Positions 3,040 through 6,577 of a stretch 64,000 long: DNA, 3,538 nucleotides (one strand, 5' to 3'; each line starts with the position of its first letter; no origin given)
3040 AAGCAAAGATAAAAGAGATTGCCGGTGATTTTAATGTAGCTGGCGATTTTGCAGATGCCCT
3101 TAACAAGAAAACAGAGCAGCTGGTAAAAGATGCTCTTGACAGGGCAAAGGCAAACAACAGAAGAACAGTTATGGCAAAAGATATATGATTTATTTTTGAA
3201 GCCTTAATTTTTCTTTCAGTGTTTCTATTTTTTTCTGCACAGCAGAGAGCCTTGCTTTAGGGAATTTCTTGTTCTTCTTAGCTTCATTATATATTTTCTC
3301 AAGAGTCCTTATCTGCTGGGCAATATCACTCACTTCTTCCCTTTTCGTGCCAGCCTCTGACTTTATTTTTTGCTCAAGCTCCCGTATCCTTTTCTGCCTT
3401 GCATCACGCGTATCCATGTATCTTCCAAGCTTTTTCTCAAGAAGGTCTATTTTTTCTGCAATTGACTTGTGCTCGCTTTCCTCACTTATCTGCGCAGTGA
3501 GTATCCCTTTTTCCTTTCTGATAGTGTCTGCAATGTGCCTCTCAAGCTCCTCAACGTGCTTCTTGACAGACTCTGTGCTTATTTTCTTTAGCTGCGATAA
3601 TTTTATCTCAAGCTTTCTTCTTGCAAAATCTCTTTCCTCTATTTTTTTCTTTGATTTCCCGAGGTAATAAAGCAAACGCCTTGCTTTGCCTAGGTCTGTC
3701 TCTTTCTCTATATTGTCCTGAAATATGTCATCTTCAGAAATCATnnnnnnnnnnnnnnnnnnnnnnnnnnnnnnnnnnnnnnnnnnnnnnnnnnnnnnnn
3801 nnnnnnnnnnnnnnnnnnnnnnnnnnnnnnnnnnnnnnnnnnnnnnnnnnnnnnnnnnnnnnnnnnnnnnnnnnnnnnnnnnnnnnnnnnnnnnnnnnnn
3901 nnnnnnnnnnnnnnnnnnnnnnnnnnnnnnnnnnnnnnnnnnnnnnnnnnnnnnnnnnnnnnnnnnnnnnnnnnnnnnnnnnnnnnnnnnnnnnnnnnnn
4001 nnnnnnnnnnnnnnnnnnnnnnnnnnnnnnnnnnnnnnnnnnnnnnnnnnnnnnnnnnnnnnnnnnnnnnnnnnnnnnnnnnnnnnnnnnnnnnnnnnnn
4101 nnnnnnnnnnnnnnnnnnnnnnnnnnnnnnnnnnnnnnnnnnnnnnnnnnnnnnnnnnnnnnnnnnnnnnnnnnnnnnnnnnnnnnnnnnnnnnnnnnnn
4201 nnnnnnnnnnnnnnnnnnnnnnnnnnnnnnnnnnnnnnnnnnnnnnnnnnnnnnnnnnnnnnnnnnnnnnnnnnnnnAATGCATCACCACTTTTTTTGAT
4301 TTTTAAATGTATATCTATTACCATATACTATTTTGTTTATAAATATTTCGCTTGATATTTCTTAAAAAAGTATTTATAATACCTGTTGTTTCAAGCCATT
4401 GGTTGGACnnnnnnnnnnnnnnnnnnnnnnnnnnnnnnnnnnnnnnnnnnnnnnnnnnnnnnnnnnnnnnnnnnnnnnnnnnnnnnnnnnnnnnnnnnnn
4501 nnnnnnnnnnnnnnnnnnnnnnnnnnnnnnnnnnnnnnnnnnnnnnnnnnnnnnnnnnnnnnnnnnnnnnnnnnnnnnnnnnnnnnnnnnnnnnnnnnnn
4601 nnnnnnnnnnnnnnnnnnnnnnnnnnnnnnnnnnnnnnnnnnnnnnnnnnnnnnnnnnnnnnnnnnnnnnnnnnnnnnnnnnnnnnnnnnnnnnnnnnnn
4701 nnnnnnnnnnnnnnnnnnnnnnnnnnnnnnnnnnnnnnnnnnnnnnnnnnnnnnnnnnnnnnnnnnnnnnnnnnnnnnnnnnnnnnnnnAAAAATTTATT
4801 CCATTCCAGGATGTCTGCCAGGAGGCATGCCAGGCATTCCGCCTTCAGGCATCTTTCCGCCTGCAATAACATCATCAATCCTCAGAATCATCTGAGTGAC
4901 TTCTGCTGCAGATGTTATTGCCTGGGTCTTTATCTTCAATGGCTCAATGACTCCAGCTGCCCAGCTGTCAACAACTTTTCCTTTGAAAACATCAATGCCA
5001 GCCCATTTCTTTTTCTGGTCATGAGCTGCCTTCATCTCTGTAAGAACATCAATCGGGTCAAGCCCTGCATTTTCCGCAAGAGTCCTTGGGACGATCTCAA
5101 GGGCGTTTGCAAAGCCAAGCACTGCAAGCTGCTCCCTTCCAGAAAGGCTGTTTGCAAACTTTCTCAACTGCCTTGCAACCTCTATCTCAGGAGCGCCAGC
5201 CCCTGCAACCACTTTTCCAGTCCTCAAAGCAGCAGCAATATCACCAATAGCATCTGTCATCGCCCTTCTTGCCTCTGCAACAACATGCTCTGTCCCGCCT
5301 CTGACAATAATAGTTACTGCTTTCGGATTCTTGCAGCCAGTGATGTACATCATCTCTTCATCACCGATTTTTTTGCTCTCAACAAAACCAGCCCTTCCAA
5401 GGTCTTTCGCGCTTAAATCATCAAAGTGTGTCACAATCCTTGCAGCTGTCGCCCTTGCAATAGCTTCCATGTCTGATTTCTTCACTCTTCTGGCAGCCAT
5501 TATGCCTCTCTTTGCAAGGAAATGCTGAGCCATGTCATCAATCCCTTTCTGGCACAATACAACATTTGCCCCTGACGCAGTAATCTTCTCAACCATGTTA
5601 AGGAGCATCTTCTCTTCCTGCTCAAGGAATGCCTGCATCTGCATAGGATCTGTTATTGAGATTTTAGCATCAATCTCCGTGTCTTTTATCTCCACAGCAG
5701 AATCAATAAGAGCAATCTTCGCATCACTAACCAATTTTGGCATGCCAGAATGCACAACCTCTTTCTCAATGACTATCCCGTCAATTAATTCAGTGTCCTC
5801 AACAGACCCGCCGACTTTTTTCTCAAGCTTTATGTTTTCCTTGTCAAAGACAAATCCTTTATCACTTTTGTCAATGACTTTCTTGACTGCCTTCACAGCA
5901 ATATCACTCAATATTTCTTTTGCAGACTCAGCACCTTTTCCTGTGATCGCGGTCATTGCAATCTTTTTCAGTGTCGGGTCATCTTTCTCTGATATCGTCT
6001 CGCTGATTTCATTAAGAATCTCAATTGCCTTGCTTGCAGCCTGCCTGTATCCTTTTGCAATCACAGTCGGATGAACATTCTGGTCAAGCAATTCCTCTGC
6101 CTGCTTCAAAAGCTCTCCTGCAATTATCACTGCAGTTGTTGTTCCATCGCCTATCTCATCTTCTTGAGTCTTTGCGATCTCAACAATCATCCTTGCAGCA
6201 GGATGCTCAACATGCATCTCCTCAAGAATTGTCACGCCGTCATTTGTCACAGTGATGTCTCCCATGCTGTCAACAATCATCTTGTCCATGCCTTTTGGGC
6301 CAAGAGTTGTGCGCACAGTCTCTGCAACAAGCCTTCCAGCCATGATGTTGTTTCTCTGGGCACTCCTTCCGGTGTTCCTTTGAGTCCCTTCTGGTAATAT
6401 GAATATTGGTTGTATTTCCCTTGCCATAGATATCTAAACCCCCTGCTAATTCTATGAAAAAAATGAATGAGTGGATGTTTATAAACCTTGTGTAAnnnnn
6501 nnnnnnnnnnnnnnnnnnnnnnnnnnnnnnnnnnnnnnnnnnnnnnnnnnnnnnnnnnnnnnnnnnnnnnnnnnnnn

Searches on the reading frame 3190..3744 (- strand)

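Call 10: search_protein_families(library=pfam, proteins=[window:3190-3744:-], max_evalue=0.01)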
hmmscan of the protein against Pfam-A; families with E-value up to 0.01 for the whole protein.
window:3190-3744:- (184 aa): 1 family
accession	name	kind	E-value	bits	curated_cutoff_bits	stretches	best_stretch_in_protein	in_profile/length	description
PF14073.11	Cep57_CLD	-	0.00055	20.4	28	1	58-147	81-169/178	Centrosome localisation domain of Cep57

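Call 80: search_protein_families(library=padloc, proteins=[window:3190-3744:-], max_evalue=0.01)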
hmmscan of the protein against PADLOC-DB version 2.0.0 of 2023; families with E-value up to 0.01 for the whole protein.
window:3190-3744:- (184 aa): 0 families

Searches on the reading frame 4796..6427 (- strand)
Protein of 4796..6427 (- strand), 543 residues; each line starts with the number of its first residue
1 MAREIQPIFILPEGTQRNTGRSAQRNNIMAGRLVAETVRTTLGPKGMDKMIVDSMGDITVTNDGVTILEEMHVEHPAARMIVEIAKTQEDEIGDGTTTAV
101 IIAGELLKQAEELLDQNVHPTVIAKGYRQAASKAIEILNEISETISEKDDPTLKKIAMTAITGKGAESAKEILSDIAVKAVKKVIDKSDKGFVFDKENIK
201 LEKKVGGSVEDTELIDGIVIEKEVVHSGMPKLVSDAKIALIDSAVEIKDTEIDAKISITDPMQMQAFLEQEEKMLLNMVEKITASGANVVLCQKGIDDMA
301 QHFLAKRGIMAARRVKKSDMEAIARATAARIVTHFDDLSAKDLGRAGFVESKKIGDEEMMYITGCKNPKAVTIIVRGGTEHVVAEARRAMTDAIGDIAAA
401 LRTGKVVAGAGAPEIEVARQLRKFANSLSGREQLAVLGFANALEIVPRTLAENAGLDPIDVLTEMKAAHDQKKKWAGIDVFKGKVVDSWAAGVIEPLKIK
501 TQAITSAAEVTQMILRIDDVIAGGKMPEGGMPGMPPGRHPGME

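Call 10: search_protein_families(library=pfam, proteins=[window:4796-6427:-], max_evalue=0.01)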
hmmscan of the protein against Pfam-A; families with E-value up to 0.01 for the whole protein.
window:4796-6427:- (543 aa): 1 family
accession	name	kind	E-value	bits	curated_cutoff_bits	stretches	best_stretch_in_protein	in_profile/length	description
PF00118.29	Cpn60_TCP1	-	1.2e-185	618.3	34.3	1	34-522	1-487/490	TCP-1/cpn60 chaperonin family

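Call 43: list_cluster_members(proteins=[P0001, P0005, window:4796-6427:-, window:14994-16118:+, P0007, P0009, P0011, P0012])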
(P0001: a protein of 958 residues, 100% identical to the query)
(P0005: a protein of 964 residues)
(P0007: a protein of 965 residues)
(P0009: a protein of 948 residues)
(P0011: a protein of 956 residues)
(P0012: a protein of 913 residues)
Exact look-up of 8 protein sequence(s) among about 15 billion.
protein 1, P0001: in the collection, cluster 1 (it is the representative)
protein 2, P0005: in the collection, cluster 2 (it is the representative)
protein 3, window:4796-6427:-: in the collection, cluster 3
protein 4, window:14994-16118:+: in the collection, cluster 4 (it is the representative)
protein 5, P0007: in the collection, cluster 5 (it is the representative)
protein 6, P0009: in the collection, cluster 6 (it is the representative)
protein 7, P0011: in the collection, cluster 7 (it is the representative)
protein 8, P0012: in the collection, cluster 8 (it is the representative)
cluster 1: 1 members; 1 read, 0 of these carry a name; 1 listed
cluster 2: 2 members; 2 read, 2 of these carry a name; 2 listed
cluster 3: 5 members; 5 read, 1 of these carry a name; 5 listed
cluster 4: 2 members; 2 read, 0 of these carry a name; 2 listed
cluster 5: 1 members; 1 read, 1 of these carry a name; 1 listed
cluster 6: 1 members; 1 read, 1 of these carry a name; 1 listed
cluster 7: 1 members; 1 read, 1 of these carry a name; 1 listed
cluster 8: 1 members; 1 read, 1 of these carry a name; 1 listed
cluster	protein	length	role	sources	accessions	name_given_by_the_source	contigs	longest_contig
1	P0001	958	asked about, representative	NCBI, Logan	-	-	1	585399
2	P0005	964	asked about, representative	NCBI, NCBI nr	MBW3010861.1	hypothetical protein KY326_01440 [Candidatus Woesearchaeota archaeon] | hypothetical protein [Candidatus Woesearchaeota archaeon]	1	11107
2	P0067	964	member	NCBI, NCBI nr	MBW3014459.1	hypothetical protein KY335_04450 [Candidatus Woesearchaeota archaeon] | hypothetical protein [Candidatus Woesearchaeota archaeon]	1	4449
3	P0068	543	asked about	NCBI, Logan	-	-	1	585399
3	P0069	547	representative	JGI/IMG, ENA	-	-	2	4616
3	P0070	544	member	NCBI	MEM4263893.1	MAG: thermosome subunit beta [Candidatus Woesearchaeota archaeon]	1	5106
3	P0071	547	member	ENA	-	-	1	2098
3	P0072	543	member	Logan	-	-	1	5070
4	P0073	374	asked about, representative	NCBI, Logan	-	-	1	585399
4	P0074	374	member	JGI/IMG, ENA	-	-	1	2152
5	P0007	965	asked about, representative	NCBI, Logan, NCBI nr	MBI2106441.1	hypothetical protein HYT57_00500 [Candidatus Woesearchaeota archaeon] | hypothetical protein [Candidatus Woesearchaeota archaeon]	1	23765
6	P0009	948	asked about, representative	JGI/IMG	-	hypothetical protein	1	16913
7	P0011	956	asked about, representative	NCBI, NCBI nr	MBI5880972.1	hypothetical protein HZB90_02480 [archaeon] | hypothetical protein [archaeon]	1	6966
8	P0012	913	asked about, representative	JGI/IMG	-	hypothetical protein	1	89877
